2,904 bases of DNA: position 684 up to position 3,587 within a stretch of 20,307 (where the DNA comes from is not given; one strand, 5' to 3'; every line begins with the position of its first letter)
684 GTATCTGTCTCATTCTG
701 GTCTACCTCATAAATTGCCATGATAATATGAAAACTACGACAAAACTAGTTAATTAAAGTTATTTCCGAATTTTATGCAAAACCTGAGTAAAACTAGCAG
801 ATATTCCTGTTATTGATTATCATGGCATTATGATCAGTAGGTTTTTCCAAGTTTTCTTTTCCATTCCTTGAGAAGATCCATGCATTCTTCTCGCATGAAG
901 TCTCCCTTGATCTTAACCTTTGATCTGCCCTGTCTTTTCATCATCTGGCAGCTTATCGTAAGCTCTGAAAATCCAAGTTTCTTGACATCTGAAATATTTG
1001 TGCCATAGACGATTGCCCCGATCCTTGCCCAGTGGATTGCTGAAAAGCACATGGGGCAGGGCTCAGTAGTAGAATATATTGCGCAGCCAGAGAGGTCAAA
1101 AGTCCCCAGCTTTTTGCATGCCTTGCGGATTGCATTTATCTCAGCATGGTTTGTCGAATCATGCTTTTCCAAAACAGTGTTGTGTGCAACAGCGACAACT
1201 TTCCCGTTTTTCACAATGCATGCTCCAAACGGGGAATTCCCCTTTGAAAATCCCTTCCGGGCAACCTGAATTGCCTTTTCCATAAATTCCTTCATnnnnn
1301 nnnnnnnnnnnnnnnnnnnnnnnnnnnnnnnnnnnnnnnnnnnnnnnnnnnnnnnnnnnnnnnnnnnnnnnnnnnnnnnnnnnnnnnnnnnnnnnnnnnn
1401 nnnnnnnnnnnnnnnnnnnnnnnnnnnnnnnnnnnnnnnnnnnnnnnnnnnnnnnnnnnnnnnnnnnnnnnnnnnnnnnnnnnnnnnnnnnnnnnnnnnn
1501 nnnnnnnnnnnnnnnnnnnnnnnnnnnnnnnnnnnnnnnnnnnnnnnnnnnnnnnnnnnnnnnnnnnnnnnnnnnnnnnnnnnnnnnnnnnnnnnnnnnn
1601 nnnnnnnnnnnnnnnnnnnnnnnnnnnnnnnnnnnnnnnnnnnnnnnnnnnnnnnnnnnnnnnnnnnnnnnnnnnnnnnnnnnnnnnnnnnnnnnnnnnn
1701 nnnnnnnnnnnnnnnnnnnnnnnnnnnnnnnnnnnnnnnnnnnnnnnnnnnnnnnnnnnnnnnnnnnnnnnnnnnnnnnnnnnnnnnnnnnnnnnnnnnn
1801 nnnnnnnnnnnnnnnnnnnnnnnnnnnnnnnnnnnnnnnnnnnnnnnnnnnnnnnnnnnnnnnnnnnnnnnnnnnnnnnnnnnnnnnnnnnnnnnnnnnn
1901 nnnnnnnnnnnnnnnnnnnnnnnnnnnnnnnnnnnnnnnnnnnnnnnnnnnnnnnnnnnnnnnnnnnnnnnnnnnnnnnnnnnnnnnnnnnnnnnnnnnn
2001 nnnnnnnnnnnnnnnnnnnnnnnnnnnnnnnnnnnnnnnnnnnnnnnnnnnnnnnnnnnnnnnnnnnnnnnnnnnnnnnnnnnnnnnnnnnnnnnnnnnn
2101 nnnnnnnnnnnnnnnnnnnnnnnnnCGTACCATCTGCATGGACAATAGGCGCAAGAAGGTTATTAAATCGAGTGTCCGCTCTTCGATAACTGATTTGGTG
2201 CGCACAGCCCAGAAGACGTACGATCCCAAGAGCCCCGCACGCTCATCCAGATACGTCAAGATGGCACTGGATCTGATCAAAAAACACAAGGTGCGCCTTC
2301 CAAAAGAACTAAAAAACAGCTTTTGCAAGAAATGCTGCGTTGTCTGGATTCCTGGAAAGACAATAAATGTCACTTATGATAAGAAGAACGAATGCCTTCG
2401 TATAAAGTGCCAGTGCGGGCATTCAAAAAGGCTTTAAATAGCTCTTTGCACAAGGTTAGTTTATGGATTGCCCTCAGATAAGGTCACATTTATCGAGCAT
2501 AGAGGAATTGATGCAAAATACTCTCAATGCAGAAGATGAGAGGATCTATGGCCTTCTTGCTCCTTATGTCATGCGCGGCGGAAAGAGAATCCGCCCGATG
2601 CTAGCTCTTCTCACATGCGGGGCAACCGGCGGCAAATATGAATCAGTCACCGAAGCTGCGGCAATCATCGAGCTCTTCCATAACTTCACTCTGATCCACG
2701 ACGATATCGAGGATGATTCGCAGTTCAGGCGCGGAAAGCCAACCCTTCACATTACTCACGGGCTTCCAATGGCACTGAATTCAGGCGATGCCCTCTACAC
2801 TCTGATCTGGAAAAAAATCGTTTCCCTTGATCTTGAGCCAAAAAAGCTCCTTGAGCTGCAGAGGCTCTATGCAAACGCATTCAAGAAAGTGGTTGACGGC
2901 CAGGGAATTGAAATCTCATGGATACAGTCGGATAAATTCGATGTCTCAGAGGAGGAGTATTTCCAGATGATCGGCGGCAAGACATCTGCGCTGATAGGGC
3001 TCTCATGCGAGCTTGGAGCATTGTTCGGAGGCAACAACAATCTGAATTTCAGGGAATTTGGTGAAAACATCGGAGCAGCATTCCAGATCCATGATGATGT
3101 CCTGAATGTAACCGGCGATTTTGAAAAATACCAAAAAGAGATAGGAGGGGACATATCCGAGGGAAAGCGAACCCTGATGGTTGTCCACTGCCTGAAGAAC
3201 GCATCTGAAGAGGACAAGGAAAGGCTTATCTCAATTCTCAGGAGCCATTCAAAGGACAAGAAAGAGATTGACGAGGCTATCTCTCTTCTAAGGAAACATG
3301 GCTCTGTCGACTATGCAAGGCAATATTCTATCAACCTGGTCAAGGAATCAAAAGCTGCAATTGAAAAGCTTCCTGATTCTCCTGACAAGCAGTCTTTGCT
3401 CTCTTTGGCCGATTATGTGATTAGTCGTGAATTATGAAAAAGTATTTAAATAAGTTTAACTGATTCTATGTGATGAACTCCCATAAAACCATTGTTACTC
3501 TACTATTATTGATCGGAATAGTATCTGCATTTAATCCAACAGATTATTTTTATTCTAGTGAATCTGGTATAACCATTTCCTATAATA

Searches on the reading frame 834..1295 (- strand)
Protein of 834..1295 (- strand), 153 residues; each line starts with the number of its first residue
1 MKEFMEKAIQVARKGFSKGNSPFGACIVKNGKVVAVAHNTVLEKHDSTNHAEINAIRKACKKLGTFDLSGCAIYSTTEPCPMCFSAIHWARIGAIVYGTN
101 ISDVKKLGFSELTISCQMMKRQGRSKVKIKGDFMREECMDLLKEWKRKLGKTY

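Call 9: search_protein_families(library=pfam, proteins=[window:834-1295:-], max_evalue=0.001)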
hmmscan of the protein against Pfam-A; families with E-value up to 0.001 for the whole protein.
window:834-1295:- (153 aa): 3 families
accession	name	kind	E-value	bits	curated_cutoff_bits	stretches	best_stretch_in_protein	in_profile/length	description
PF00383.29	dCMP_cyt_deam_1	-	1.9e-29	102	25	1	2-99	5-102/102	Cytidine and deoxycytidylate deaminase zinc-binding region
PF14437.12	MafB19-deam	-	4.4e-27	95.1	27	1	2-114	4-123/142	MafB19-like deaminase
PF14439.12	Bd3614-deam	-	2.6e-05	24.6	38.5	1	28-88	16-76/113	Bd3614-like deaminase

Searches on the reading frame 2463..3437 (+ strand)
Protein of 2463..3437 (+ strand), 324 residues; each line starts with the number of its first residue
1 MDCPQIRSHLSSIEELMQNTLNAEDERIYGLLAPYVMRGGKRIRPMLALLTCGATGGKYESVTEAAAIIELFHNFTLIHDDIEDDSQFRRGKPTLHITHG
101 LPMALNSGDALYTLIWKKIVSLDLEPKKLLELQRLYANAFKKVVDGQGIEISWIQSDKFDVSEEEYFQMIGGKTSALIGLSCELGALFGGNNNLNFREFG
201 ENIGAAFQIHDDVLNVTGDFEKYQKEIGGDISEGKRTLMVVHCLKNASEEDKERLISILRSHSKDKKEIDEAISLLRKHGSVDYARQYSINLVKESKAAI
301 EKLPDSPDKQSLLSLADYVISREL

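Call 9: search_protein_families(library=pfam, proteins=[window:2463-3437:+], max_evalue=0.001)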
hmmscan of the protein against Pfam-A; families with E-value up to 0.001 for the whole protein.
window:2463-3437:+ (324 aa): 1 family
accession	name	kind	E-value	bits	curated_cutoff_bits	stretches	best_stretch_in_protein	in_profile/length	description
PF00348.22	polyprenyl_synt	-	5.9e-69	232.5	27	1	31-275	7-250/251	Polyprenyl synthetase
